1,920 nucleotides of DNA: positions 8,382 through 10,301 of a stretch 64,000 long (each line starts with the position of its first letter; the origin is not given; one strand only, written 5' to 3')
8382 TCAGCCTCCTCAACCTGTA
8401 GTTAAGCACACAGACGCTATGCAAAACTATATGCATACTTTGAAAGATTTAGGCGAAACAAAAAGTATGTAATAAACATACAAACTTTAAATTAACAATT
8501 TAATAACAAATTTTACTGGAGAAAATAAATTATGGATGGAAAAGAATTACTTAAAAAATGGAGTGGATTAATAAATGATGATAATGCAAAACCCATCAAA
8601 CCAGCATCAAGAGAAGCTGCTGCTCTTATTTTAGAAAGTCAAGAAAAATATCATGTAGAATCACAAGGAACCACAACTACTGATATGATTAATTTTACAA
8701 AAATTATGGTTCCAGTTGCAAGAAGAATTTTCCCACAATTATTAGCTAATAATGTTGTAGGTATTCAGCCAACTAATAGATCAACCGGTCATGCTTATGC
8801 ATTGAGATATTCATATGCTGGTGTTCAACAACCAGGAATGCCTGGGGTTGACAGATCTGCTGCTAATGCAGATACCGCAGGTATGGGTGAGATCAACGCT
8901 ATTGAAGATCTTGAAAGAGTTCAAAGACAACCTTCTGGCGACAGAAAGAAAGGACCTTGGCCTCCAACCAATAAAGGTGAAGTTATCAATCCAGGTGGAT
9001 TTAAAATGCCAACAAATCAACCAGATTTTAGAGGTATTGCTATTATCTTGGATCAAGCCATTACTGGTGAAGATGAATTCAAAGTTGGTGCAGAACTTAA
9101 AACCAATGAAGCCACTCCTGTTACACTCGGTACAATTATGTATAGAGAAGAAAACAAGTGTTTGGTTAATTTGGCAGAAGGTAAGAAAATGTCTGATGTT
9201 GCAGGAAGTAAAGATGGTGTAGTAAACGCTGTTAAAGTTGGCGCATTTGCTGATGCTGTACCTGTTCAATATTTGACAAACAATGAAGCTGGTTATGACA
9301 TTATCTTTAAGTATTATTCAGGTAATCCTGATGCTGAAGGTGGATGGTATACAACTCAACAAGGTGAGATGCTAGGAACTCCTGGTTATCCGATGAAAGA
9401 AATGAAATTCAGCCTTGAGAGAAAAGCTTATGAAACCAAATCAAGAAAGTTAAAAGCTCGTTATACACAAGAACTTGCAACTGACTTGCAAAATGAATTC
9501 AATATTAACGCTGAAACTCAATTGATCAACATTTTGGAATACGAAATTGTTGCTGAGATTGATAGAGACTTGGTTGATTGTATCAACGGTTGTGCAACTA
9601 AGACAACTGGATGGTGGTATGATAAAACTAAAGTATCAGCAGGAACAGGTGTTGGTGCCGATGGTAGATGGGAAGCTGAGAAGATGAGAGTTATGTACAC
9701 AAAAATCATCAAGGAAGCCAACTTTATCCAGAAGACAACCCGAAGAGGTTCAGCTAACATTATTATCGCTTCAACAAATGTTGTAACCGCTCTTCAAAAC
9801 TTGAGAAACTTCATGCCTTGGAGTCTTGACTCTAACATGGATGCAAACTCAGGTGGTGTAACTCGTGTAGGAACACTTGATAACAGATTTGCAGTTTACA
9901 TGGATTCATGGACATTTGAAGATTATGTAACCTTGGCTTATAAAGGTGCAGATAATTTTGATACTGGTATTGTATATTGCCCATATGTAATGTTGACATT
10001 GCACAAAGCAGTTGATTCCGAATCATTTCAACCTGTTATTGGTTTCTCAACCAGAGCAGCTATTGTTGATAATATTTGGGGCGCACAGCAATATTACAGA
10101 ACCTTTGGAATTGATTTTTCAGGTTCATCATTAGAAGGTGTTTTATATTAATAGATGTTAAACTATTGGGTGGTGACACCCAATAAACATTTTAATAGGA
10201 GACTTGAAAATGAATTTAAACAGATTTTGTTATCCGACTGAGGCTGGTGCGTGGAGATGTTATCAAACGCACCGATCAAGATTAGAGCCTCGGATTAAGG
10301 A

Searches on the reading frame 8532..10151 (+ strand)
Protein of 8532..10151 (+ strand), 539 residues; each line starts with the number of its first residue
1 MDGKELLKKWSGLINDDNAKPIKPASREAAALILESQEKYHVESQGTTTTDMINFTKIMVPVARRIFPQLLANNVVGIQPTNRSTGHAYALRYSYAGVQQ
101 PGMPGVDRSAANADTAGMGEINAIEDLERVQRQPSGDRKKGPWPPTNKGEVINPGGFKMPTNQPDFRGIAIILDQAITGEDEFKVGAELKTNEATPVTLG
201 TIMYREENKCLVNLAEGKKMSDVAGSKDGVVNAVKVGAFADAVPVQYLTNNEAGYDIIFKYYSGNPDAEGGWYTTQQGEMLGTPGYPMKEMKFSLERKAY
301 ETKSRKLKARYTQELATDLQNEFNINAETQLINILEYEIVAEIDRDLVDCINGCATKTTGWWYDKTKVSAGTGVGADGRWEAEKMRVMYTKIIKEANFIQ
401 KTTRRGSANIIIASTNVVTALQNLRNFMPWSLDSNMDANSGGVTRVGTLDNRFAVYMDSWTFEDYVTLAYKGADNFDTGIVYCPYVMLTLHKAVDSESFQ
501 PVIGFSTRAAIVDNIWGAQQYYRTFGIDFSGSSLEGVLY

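Call 10: search_protein_families(library=phrogs, proteins=[window:8532-10151:+], max_evalue=0.001)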
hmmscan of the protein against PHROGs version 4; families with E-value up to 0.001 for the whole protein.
window:8532-10151:+ (539 aa): 3 families
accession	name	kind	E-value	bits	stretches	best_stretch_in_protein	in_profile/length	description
phrog_138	-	head and packaging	3.1e-84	284.5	1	3-514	3-408/444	major head protein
phrog_28442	-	unknown function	1.2e-05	24.8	1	384-527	452-594/604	-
phrog_1014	-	unknown function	0.00047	19.9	1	307-456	338-479/567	-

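Call 12: search_dna_similar(query=window:8532-10151:+, collection=phages, mode=protein, max_evalue=1e-10, max_rows=15)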
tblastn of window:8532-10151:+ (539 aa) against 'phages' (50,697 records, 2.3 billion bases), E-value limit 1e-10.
Records with a match: 2571; places in all: 2576; records where one place covers at least 80% of the query: 17.
Best place of each record, by identity: <60% 2571.
By first word of the organism name: Escherichia 671; Synechococcus 379; Klebsiella 331; Salmonella 203; Vibrio 136; Shigella 89; Aeromonas 86; Acinetobacter 71; Cyanophage 61; Enterobacter 58; and 58 more.
By host as written in the record: - 460; Escherichia coli 282; Klebsiella pneumoniae 115; Synechococcus 107; Escherichia coli O157:H7 39; Synechococcus sp. 38; Salmonella enterica 29; Synechococcus sp. WH7803 28; and 568 more.
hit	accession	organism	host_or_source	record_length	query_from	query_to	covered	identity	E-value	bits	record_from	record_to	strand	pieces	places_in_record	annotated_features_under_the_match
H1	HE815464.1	Campylobacter phage CP21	Campylobacter sp.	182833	45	538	92%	30.1%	5e-50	191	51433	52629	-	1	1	CP21_079: putative major capsid protein (T4 gp23-like)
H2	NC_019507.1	Campylobacter phage CP21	Campylobacter sp.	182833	45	538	92%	30.1%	5e-50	191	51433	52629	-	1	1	CP21_079: putative major capsid protein (T4 gp23-like)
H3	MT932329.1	Campylobacter phage F379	Campylobacter jejuni RM1221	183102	45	538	92%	29.9%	3e-49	189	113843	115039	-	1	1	putative major capsid protein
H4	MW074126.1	Campylobacter phage CJLB-14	Campylobacter jejuni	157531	45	538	92%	29.9%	3e-49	189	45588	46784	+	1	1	hypothetical protein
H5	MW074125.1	Campylobacter phage CJLB-12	Campylobacter jejuni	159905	45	538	92%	29.9%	4e-49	188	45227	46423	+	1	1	hypothetical protein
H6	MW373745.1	Campylobacter phage CJLB-13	Campylobacter jejuni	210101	45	538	92%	29.9%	4e-49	188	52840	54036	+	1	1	record has no annotation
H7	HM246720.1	Campylobacter phage vB_CcoM-IBB_35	-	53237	45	538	92%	29.3%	1e-48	187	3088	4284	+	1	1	gp23 major capsid protein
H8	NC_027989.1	Campylobacter phage vB_CcoM-IBB_35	-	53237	45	538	92%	29.3%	1e-48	187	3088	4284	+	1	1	gp23 major capsid protein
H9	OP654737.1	Campylobacter phage vB_CjeM_WX1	Campylobacter jejuni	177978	45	538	92%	29.1%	4e-48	186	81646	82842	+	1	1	putative major capsid protein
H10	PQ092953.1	Campylobacter phage CC_R7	Campylobacter coli 99-2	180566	45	538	92%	28.9%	2e-48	187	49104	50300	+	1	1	major capsid protein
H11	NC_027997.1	Campylobacter phage CP220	Campylobacter sp.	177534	45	538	92%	28.9%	1e-45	178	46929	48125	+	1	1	Possible phage major capsid protein | HMMPfam hit to PF07068, Major capsid protein Gp23,score 7.1e-11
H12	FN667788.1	Campylobacter phage CP220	Campylobacter sp.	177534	45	538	92%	28.9%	1e-45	178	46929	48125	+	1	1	Possible phage major capsid protein | HMMPfam hit to PF07068, Major capsid protein Gp23,score 7.1e-11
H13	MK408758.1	Campylobacter phage CP20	Campylobacter jejuni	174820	45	538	92%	28.9%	1e-45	178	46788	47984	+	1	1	major capsid protein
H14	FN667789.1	Campylobacter phage CPt10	-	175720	45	538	92%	28.9%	1e-45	178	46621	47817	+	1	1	Possible phage major capsid protein | HMMPfam hit to PF07068, Major capsid Gp23, score 8.9e-11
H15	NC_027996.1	Campylobacter phage CPt10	-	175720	45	538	92%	28.9%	1e-45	178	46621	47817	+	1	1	Possible phage major capsid protein | HMMPfam hit to PF07068, Major capsid Gp23, score 8.9e-11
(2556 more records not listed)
